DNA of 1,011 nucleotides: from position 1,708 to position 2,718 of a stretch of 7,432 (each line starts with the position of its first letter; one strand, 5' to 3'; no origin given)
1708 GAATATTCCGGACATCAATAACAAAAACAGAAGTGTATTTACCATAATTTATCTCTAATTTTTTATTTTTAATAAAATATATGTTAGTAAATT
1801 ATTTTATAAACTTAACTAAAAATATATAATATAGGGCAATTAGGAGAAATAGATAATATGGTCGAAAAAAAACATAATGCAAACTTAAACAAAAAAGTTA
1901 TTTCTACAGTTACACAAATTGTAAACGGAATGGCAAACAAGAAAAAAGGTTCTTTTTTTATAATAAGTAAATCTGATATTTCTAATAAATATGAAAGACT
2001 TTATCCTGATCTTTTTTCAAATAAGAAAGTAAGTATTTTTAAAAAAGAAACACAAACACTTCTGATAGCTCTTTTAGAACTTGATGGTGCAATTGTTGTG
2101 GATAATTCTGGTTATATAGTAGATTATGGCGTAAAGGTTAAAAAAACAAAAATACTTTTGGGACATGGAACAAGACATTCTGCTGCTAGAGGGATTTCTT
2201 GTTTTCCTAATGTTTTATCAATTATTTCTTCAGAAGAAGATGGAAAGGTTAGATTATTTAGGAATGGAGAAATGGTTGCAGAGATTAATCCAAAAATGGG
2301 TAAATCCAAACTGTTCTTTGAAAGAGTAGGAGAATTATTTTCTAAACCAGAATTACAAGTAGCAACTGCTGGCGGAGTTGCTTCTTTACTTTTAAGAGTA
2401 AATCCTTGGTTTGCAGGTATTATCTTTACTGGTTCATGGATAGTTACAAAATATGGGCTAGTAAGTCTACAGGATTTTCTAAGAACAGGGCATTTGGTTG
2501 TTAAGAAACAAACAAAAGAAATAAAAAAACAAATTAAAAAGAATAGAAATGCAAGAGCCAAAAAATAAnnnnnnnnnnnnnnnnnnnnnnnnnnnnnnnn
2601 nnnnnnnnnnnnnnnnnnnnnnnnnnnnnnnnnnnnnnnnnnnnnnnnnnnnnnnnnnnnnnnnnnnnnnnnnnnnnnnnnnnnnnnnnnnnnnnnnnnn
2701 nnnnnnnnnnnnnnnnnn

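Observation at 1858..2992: Two-gene unit: atypical DAC-domain (c-di-AMP synthase-like) protein with an RHS motif and a C-terminal hydrophobic anchor, coupled to a 4-TM protein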

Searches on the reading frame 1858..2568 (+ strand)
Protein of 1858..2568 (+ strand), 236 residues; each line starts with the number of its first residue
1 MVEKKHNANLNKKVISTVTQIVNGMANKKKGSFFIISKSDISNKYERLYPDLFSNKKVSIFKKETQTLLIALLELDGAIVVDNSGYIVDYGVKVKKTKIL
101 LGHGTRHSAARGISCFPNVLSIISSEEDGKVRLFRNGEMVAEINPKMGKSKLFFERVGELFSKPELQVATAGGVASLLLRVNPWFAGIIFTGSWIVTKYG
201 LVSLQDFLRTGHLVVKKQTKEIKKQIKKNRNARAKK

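Call 3: search_protein_families(library=pfam, proteins=[window:1858-2568:+], max_evalue=1)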
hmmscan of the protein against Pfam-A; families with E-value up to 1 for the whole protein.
window:1858-2568:+ (236 aa): 3 families
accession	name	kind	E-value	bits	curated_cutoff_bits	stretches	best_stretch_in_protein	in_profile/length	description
PF02457.21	DAC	-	1.3e-13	51.1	27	1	22-138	4-118/119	DisA bacterial checkpoint controller nucleotide-binding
PF23869.1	Beta-prop_WDR75_1st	-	0.014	15.2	45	1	109-180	185-254/292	WD repeat-containing protein 75 first beta-propeller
PF00533.33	BRCT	-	0.14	12.8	21.3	0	49-86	2-41/78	BRCA1 C Terminus (BRCT) domain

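Call 4: search_protein_families(library=ncbifam, proteins=[window:1858-2568:+], max_evalue=1)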
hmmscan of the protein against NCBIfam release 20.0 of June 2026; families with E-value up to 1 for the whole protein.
window:1858-2568:+ (236 aa): 5 families
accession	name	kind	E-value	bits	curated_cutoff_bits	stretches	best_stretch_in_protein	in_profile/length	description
NF041371.1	Diadnylcyc_Halo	equivalog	7e-14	51.8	430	1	23-146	140-268/270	diadenylate cyclase DacZ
TIGR00159.1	TIGR00159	equivalog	1.4e-11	44.2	188.8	1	5-143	101-237/254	diadenylate cyclase CdaA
NF038328.1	c-di-AMP_CdaS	exception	1e-05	25.2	225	1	17-139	66-187/191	sporulation-specific diadenylate cyclase CdaS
NF053872.1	DS2_3_antiphage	equivalog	0.00015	20.3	630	1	11-92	365-441/576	anti-phage protein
NF038327.1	c-di-AMP_CdaM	exception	0.0008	19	225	1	5-144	40-178/196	diadenylate cyclase CdaM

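Call 5: search_solved_structures(query=window:1858-2568:+, max_evalue=0.01, show_alignments=4)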
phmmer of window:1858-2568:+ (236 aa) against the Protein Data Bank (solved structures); distinct sequences matched with E-value up to 0.01: 12.
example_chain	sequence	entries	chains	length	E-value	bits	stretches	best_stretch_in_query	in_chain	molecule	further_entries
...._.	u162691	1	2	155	8.3e-07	32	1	11-150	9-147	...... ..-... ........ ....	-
8ogk_A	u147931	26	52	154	8.5e-07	31.9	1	11-150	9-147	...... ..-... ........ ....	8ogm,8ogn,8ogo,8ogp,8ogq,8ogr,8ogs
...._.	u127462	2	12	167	1.2e-06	31.4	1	12-150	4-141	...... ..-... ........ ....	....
6huw_A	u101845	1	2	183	1.3e-06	31.4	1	11-150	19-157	Diadenylate cyclase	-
9g69_C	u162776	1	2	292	4.1e-05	26.4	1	49-146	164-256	Diadenylate cyclase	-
6gyw_A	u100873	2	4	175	0.0002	24.2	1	11-154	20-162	Diadenylate cyclase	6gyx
6gyy_A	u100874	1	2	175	0.0003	23.6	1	11-154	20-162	Diadenylate cyclase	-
6hvn_A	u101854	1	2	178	0.00038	23.3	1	102-170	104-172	Diadenylate cyclase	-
6hvl_A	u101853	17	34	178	0.00039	23.2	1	101-170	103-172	Diadenylate cyclase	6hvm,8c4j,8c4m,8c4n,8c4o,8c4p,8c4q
4rv7_A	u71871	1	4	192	0.00048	22.9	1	102-169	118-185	Diadenylate cyclase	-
8ofo_AAA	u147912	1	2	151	0.001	21.8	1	58-144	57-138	Diadenylate cyclase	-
8ofg_A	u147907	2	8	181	0.0043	19.8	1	76-139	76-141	Diadenylate cyclase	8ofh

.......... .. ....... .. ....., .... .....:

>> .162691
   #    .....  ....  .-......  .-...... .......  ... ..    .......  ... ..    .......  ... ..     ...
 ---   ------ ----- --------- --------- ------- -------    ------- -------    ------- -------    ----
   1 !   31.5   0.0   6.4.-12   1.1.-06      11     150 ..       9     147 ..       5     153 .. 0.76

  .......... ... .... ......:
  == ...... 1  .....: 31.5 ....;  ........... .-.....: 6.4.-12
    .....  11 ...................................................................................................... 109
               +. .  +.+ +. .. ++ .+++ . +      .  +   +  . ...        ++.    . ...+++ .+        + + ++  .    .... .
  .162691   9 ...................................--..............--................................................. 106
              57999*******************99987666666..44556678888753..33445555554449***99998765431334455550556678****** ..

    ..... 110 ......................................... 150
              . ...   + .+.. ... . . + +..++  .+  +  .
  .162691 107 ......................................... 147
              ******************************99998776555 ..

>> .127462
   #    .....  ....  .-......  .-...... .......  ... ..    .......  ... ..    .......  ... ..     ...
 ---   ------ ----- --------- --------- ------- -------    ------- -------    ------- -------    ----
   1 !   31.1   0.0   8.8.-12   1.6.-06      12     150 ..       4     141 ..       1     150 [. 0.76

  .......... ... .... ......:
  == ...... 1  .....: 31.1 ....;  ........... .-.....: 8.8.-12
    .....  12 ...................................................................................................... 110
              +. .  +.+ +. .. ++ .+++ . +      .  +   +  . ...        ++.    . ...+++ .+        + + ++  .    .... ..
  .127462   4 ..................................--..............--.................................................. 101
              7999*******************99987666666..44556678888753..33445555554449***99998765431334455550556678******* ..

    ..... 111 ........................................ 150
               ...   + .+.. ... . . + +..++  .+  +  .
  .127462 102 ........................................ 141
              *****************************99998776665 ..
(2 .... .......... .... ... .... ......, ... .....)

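Call 6: find_homologous_proteins(query=window:1858-2568:+, max_evalue=0.001)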
Query window:1858-2568:+ (236 aa): 78 proteins with E <= 0.001 among 780 candidates.
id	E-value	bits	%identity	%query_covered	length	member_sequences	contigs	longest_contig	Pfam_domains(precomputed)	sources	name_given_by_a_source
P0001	6.5e-144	495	98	100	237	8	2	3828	PF02457.22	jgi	jgi:hypothetical protein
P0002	5.4e-133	459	89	100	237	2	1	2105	PF02457.22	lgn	-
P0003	2.5e-128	444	86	93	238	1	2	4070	PF02457.22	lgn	-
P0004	6.6e-128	443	88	94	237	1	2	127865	PF02457.22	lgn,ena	-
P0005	6.1e-124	430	86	91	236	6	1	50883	PF02457.22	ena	-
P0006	1.0e-121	422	84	93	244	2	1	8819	PF02457.22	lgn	-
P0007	4.5e-121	420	84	92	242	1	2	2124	PF02457.22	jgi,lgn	-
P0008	2.5e-117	408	89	88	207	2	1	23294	PF02457.22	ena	-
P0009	5.2e-107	374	78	91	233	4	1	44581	PF02457.22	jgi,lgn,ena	jgi:hypothetical protein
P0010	5.4e-107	374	78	85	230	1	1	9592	PF02457.22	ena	-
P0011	1.0e-106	373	78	85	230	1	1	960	PF02457.22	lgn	-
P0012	1.1e-106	373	76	91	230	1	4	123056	PF02457.22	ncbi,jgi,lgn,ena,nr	ncbi:MAG TPA: diadenylate cyclase [archaeon]|jgi:hypothetical protein|nr:diadenylate cyclase [archae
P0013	1.7e-106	373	75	91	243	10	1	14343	PF02457.22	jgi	-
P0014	2.1e-106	372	76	91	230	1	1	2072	PF02457.22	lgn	-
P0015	5.9e-106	371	79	85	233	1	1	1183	PF02457.22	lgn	-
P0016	6.2e-106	371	76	91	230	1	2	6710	PF02457.22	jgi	-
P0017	6.4e-106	371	75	91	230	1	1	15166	PF02457.22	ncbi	-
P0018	7.3e-106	371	76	91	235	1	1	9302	PF02457.22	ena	-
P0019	8.4e-106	370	78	85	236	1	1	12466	PF02457.22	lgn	-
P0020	9.2e-106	370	79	85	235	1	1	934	PF02457.22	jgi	-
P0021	1.3e-105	370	79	85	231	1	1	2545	PF02457.22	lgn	-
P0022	1.4e-105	370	75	91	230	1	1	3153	PF02457.22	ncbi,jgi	jgi:hypothetical protein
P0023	1.4e-105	370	78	85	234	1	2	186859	PF02457.22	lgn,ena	-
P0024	1.8e-105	369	78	85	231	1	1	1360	PF02457.22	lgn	-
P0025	4.8e-105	368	78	85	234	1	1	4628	PF02457.22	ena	-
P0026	4.3e-101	355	75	86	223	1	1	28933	PF02457.22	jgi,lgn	-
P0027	4.1e-99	348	72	98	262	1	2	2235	PF02457.22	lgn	-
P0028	6.4e-99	348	69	88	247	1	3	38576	PF02457.22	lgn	-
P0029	1.4e-96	340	69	90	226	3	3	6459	PF02457.22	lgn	-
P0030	4.2e-83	296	65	88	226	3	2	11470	PF02457.22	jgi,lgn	-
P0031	2.2e-82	294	62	89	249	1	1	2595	PF02457.22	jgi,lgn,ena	-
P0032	5.8e-82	292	61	89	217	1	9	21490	PF02457.22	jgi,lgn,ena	-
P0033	6.3e-82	292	62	89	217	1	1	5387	PF02457.22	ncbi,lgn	-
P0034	7.7e-82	292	61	89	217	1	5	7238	PF02457.22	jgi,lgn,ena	-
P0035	1.1e-81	292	64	89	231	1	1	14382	PF02457.22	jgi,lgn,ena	-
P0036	1.3e-81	291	61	89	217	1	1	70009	PF02457.22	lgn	-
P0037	1.5e-81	291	61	89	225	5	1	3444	PF02457.22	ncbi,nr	ncbi:MAG: DNA integrity scanning protein DisA nucleotide-binding domain protein [Candidatus ainarcha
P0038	1.6e-81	291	61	89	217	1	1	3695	PF02457.22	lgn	-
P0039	4.9e-81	289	62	86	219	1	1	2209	PF02457.22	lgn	-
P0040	7.3e-81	289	62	86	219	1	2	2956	PF02457.22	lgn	-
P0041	1.8e-80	288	57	95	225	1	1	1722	PF02457.22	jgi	jgi:hypothetical protein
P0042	2.6e-80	287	61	87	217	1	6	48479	PF02457.22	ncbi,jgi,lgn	jgi:hypothetical protein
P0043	1.5e-79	285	60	89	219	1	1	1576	PF02457.22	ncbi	-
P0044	5.4e-79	283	62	85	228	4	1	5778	PF02457.22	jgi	-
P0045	2.0e-78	281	60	89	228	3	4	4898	PF02457.22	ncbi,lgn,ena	ncbi:MAG: diadenylate cyclase [archaeon]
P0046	1.7e-74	268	53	94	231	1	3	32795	PF02457.22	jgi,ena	-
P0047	4.6e-74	267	58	88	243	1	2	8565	PF02457.22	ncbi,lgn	-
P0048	8.3e-74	266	56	94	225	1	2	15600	PF02457.22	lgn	-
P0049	9.8e-74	266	56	94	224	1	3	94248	PF02457.22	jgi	-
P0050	1.1e-73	265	56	91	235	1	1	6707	PF02457.22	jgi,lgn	-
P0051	1.6e-73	265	55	92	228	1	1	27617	PF02457.22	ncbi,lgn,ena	-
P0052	3.7e-73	264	58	92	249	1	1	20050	PF02457.22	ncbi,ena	-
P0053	6.2e-73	263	56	93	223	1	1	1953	PF02457.22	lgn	-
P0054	1.5e-72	262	57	90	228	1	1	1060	PF02457.22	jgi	jgi:hypothetical protein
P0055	2.4e-72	261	58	88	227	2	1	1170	PF02457.22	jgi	-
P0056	7.5e-72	259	56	94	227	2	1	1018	PF02457.22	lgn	-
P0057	1.6e-71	258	74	70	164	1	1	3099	PF02457.22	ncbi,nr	ncbi:MAG: diadenylate cyclase, partial [Candidatus ainarchaeum sp.]|nr:diadenylate cyclase [Candidat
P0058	6.1e-71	256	57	89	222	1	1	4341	PF02457.22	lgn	-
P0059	8.4e-71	256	55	90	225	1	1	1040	PF02457.22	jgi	jgi:hypothetical protein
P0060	1.7e-70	255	53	89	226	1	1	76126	PF02457.22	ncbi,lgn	-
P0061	1.9e-70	255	55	90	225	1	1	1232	PF02457.22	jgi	-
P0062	2.7e-70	254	53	91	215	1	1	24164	PF02457.22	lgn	-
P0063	3.0e-70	254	56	89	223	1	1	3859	PF02457.22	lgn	-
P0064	4.0e-70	254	54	92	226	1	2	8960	PF02457.22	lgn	-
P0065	4.9e-70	253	55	87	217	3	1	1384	PF02457.22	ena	-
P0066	6.3e-70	253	54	92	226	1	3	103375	PF02457.22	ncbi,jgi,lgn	jgi:hypothetical protein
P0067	6.4e-70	253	54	92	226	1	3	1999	PF02457.22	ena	-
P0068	1.3e-68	249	52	92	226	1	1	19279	PF02457.22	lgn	-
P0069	4.3e-67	244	53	93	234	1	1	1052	PF02457.22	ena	-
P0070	6.5e-66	240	54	87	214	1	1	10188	PF02457.22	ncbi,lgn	-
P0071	5.0e-65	237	87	55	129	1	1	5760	PF02457.22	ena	-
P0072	2.5e-62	228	50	87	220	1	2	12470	PF02457.22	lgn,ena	-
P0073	8.2e-49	184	43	94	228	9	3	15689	PF02457.22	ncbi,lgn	-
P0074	3.1e-48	182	42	89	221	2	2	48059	PF02457.22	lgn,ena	-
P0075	4.8e-48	182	47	85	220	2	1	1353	PF02457.22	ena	-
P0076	7.5e-47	178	40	92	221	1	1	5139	PF02457.22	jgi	jgi:hypothetical protein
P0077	3.6e-46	175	62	56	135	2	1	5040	PF02457.22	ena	-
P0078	4.8e-27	113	38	79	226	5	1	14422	PF02457.22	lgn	-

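Call 9: find_related_loci(query=A1, collection=genome_contigs, flank=6000)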
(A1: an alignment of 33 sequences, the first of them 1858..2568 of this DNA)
Query A1 (236 aa) in genome_contigs; peptide patterns used: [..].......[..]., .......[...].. (x = any residue, [..] = any of these).
90 stretches matched a pattern; 72 encode a relative of the query (tblastn E <= 1e-3); 72 distinct loci.
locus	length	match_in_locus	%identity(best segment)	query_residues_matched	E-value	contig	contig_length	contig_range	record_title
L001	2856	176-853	91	1-226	2e-142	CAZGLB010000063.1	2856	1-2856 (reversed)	MAG TPA_asm: uncultured archaeon isolate SRP263991_co7_50 genome assembly, contig: NODE_91293_length_2856_cov_172.603356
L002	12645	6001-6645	85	1-215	4e-119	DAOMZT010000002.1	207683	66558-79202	MAG TPA_asm: archaeon isolate AMR_MDS_3992 NODE_10_length_207683_cov_10.526726, whole genome shotgun sequence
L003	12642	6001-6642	78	2-215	9e-111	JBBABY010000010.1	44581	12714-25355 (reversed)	MAG: archaeon isolate SO_2017_LW1_34 NODE_507_length_44581_cov_1.551941_LW64-88_2017, whole genome shotgun sequence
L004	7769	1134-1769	76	2-215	1e-108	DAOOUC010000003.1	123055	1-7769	MAG TPA_asm: archaeon isolate AMR_MDS_2477 NODE_126_length_123055_cov_6.271545, whole genome shotgun sequence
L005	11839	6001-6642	74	1-215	8e-105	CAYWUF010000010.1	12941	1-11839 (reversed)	MAG TPA_asm: uncultured archaeon isolate SRP192927_co2_630 genome assembly, contig: NODE_8668_length_12941_cov_10.602747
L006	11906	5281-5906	78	7-216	1e-90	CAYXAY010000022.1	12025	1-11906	MAG TPA_asm: uncultured archaeon isolate SRP257756_co1_240 genome assembly, contig: NODE_4791_length_12025_cov_6.537343,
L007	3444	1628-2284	60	4-221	1e-87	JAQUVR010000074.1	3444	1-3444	MAG: Candidatus ainarchaeum sp. isolate STD2_171 NODE_134272_length_3444_cov_4.294845_Sandtown_D2, whole genome shotgun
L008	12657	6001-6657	61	10-226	4e-87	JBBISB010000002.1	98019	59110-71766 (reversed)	MAG: Candidatus Iainarchaeum archaeon isolate FAS170219_bin_363 NODE_64_length_98019_cov_19.757452, whole genome shotgun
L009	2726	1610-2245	60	9-220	4e-87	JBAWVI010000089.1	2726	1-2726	MAG: archaeon isolate ELA007 MAG007_89, whole genome shotgun sequence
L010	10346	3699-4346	59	5-219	9e-85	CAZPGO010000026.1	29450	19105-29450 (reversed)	MAG TPA_asm: uncultured archaeon isolate SRP067234_co1_315 genome assembly, contig: k99_44091, whole genome shotgun sequ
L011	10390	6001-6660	57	9-228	2e-82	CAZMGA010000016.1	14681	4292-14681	MAG TPA_asm: uncultured archaeon isolate SRP192927_co2_903 genome assembly, contig: NODE_6991_length_14681_cov_9.723027,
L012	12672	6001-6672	58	12-228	4e-80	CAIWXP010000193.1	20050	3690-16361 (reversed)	MAG: Candidatus Diapherotrites archaeon isolate AlinenLipids_bin-4341 genome assembly, contig: bin-4341:193_195, whole g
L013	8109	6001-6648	55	10-225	2e-79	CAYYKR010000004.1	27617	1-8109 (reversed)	MAG TPA_asm: uncultured archaeon isolate binchicken_co164_23 genome assembly, contig: NODE_182_length_27617_cov_25.61671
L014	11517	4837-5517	43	1-221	4e-55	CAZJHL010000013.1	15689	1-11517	MAG TPA_asm: Candidatus Micrarchaeota archaeon isolate binchicken_co135_32 genome assembly, contig: NODE_5646_length_156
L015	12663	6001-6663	43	1-215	1e-54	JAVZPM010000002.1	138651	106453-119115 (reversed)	MAG: Candidatus Micrarchaeia archaeon isolate DRTY-7_201601_bins_6 DRTY-7_201601_bins_6_scaffold_2, whole genome shotgun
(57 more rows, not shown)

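Call 32: predict_structure(alignment_id=A1)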
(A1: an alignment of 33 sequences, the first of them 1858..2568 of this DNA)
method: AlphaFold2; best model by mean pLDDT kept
length: 236 residues; sequences in the alignment: 33
mean_pLDDT: 77.7   pTM: 0.77
mean pLDDT of the five models: 77.7, 76.0, 75.0, 74.2, 72.2
residues with pLDDT >= 90: 94; 70-90: 74; 50-70: 33; < 50: 35
segments of 3 or more residues with pLDDT < 50: 1-6, 167-189, 219-223
pLDDT, mean of each block of 10 residues (from residue 1): 51 96 93 94 91 85 93 89 94 84 85 92 92 89 81 88 60 31 45 71 76 59 57 61
secondary structure, 60 per line:
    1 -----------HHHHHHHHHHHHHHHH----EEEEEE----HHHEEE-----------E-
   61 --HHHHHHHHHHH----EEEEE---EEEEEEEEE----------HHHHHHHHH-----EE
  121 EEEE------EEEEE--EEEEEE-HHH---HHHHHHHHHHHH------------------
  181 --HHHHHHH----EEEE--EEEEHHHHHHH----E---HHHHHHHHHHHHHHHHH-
elements in order: H12-27 E32-37 E45-47 H63-73 E78-82 E86-94 H105-113 E119-124 E131-135 E138-143 H151-162 H183-189 E194-197 E200-203 H204-210 H219-235

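Call 36: fold_search(model_id=the predicted structure, library=pdb)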
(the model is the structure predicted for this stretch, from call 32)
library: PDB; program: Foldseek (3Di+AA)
matches with E <= 10: 224; with E <= 0.001: 72
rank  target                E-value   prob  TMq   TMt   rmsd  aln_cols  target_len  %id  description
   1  6gyx_B                5.9e-09  1.00  0.45  0.66   4.6       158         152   23  Crystal structure of DacA from Staphylococcus aureus in complex with ApCpp (released 2019-01-23)
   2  8ohf_B                1.2e-08  1.00  0.47  0.71   3.3       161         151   27  PanDDA analysis group deposition -- CdaA in complex with fragment F2X-Entry F04 (released 2024-04-03)
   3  8ogo_B                1.8e-08  1.00  0.47  0.71   3.2       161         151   27  PanDDA analysis group deposition -- CdaA in complex with fragment F2X-Entry A12 (released 2024-03-27)
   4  8ogk_A                1.9e-08  1.00  0.47  0.70   3.2       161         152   27  Crystal structure of CdaA from Bacillus subtilis co-crystallized with DMSO (released 2024-03-27)
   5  7dg0_A                1.9e-08  1.00  0.47  0.69   5.5       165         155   19  Structure and function of Diadenylate cyclase DacM in Mycoplasma ovipneumoniae (released 2021-11-17)
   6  8ogk_B                1.9e-08  1.00  0.48  0.71   3.4       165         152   27  Crystal structure of CdaA from Bacillus subtilis co-crystallized with DMSO (released 2024-03-27)
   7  8c4n_B                2.2e-08  1.00  0.50  0.69   2.8       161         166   20  CdaA-AMP complex (released 2023-06-07)
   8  7dfx_A                2.8e-08  1.00  0.47  0.69   5.5       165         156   19  Structure and function of Diadenylate cyclase DacM in Mycoplasma ovipneumoniae (released 2021-11-17)
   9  6gyw_B                2.8e-08  1.00  0.45  0.68   4.6       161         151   22  Crystal structure of DacA from Staphylococcus aureus (released 2019-01-23)
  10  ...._B                3.0e-08  1.00  0.48  0.71   3.2       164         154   26  BsCdaA in complex with Compound 7 (released 2025-05-14)
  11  8ogn_A                3.0e-08  1.00  0.47  0.71   3.3       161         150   27  PanDDA analysis group deposition -- CdaA in complex with fragment F2X-Entry A09 (released 2024-03-27)
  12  8c4n_A                3.5e-08  1.00  0.47  0.70   3.2       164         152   20  CdaA-AMP complex (released 2023-06-07)
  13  8ofj_A                3.7e-08  1.00  0.46  0.69   3.1       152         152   18  Mycoplasma pneumoniae CdaM (released 2023-06-21)
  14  8ogm_B                4.0e-08  1.00  0.49  0.72   3.3       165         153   27  Crystal structure of CdaA from Bacillus subtilis (released 2024-03-27)
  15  8ohk_A                4.0e-08  1.00  0.47  0.72   3.3       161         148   27  PanDDA analysis group deposition -- CdaA in complex with fragment F2X-Entry H01 (released 2024-04-03)
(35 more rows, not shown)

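Call 49: search_protein_families(library=padloc, proteins=[window:1858-2568:+], max_evalue=0.1)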
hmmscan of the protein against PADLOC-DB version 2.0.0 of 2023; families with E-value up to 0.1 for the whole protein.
window:1858-2568:+ (236 aa): 0 families

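Call 50: search_protein_families(library=phrogs, proteins=[window:1858-2568:+], max_evalue=0.01)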
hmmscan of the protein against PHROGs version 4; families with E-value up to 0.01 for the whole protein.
window:1858-2568:+ (236 aa): 0 families
